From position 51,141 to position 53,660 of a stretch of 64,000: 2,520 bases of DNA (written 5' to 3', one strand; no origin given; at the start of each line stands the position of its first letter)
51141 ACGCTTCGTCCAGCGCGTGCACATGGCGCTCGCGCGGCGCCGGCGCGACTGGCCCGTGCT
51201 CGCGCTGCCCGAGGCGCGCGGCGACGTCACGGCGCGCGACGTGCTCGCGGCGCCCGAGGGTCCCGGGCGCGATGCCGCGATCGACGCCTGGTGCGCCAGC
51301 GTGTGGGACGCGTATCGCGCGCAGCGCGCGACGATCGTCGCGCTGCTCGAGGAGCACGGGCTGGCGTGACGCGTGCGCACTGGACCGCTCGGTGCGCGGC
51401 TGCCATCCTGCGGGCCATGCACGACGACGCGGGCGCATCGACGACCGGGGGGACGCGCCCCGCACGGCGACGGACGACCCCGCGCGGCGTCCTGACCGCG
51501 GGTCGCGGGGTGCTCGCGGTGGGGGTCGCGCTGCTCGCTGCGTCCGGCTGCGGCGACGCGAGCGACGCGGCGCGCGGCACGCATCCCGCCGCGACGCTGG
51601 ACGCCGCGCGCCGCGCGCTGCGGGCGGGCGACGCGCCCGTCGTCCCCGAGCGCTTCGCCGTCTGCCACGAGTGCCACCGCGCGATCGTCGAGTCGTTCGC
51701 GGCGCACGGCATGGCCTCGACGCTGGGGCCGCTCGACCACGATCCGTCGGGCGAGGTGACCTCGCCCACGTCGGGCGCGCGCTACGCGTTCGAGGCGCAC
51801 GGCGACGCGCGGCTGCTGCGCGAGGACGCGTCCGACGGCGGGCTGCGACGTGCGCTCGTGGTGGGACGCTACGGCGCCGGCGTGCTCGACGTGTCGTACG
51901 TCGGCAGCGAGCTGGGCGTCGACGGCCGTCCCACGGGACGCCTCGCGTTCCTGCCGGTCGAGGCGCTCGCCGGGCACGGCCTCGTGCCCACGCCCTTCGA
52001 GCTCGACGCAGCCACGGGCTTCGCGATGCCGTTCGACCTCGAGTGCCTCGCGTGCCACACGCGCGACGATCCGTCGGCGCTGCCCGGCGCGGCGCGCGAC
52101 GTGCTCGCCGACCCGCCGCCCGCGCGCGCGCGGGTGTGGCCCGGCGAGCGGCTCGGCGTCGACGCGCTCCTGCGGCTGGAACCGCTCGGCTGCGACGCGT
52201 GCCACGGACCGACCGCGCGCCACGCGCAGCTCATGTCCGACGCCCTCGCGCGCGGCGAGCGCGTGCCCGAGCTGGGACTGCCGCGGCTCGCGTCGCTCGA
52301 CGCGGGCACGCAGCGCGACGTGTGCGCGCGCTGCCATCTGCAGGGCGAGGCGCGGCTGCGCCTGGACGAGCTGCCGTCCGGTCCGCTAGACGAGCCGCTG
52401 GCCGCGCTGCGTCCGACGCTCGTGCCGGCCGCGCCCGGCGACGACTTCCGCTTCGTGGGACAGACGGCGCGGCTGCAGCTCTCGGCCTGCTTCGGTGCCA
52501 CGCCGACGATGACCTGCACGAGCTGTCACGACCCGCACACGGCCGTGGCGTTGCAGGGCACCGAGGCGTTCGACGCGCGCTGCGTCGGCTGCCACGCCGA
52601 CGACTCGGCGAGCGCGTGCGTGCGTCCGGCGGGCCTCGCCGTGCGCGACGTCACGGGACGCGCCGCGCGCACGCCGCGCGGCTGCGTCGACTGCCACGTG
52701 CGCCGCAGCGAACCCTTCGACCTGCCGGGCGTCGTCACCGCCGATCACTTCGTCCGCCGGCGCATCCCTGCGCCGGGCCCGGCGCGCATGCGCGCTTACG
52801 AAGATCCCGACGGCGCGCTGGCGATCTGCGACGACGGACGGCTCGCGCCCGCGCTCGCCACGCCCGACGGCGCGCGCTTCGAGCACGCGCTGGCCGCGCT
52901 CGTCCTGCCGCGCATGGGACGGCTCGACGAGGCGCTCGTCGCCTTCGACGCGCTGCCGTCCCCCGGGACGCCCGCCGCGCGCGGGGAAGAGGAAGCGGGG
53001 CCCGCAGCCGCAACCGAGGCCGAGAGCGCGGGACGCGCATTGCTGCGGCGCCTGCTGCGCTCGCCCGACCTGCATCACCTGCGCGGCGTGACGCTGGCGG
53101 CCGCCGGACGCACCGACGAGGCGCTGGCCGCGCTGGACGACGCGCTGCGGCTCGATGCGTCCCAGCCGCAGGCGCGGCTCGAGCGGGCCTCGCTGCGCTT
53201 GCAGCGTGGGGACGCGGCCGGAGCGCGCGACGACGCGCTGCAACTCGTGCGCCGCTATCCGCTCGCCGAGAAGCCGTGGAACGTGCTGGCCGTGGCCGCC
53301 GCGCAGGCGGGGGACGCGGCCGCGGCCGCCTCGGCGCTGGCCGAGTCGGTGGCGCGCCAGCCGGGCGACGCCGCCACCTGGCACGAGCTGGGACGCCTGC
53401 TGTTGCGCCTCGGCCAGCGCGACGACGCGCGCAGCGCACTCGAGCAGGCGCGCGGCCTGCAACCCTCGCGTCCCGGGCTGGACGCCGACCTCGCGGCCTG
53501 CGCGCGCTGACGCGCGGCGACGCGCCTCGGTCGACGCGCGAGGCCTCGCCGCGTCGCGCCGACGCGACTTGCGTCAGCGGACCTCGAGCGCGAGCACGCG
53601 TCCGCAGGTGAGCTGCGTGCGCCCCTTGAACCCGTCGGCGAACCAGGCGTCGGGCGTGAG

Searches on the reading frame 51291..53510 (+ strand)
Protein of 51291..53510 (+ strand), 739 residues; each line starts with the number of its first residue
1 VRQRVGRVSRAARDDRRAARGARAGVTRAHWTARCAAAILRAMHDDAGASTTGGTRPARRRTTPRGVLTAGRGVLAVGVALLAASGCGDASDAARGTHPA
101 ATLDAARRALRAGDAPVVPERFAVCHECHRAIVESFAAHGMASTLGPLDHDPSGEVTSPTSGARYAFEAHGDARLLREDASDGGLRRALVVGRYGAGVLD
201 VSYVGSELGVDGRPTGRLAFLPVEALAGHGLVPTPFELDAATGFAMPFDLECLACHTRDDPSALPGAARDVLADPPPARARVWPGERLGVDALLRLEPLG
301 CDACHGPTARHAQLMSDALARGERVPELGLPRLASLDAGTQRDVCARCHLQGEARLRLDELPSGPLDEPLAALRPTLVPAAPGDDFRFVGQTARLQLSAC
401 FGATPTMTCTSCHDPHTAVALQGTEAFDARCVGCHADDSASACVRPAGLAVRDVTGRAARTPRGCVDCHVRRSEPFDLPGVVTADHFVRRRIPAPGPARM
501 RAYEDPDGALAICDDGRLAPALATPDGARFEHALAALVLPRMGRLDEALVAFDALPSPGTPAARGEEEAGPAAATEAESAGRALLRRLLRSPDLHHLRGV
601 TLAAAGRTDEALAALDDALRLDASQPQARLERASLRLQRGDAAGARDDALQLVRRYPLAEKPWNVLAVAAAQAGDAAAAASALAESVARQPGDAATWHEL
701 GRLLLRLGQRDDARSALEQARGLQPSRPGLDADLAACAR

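Call 79: search_protein_families(library=pfam, proteins=[window:51291-53510:+], max_evalue=0.001)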
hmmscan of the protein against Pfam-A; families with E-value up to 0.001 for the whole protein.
window:51291-53510:+ (739 aa): 15 families
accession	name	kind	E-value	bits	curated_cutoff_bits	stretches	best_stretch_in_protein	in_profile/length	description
PF07719.23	TPR_2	-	7e-12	44.9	27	0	694-725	1-32/34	Tetratricopeptide repeat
PF14522.11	Cytochrome_C7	-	1.8e-08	34.5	24.8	0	406-469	13-66/67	Cytochrome c7 and related cytochrome c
PF23914.1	TPR_CcmH_CycH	-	4.8e-08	33.4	42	1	682-735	38-91/158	Cytochrome c-type biogenesis protein H TPR domain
PF13181.12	TPR_8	-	1.9e-07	31.1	25.7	0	695-725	2-32/34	Tetratricopeptide repeat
PF13432.12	TPR_16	-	2.2e-07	31.6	32.7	1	598-658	3-63/65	Tetratricopeptide repeat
PF13428.12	TPR_14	-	2.3e-07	31.2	23.5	2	592-634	1-43/44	Tetratricopeptide repeat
PF13431.12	TPR_17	-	3.8e-07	30.3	24.4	0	685-714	4-33/34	Tetratricopeptide repeat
PF00515.34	TPR_1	-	8.2e-07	29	27.8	0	593-622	2-31/34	Tetratricopeptide repeat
PF14559.12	TPR_19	-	9.4e-07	29.5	25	1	671-726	2-57/68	Tetratricopeptide repeat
PF09699.15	Paired_CXXCH_1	-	2.3e-06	27.6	20.6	1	408-439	8-40/41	Doubled CXXCH motif (Paired_CXXCH_1)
PF13174.12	TPR_6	-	2.6e-05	25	26.3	0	700-721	6-27/33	Tetratricopeptide repeat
PF14537.11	Cytochrom_c3_2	-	7.1e-05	23.6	25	0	406-471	6-66/79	Cytochrome c3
PF13424.12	TPR_12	-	0.00013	22.6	30.1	0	672-722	21-73/77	Tetratricopeptide repeat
PF13371.12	TPR_9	-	0.00014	22.3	35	0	603-648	6-51/73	Tetratricopeptide repeat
PF13414.12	TPR_11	-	0.00094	19.3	26.8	0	602-635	4-37/42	TPR repeat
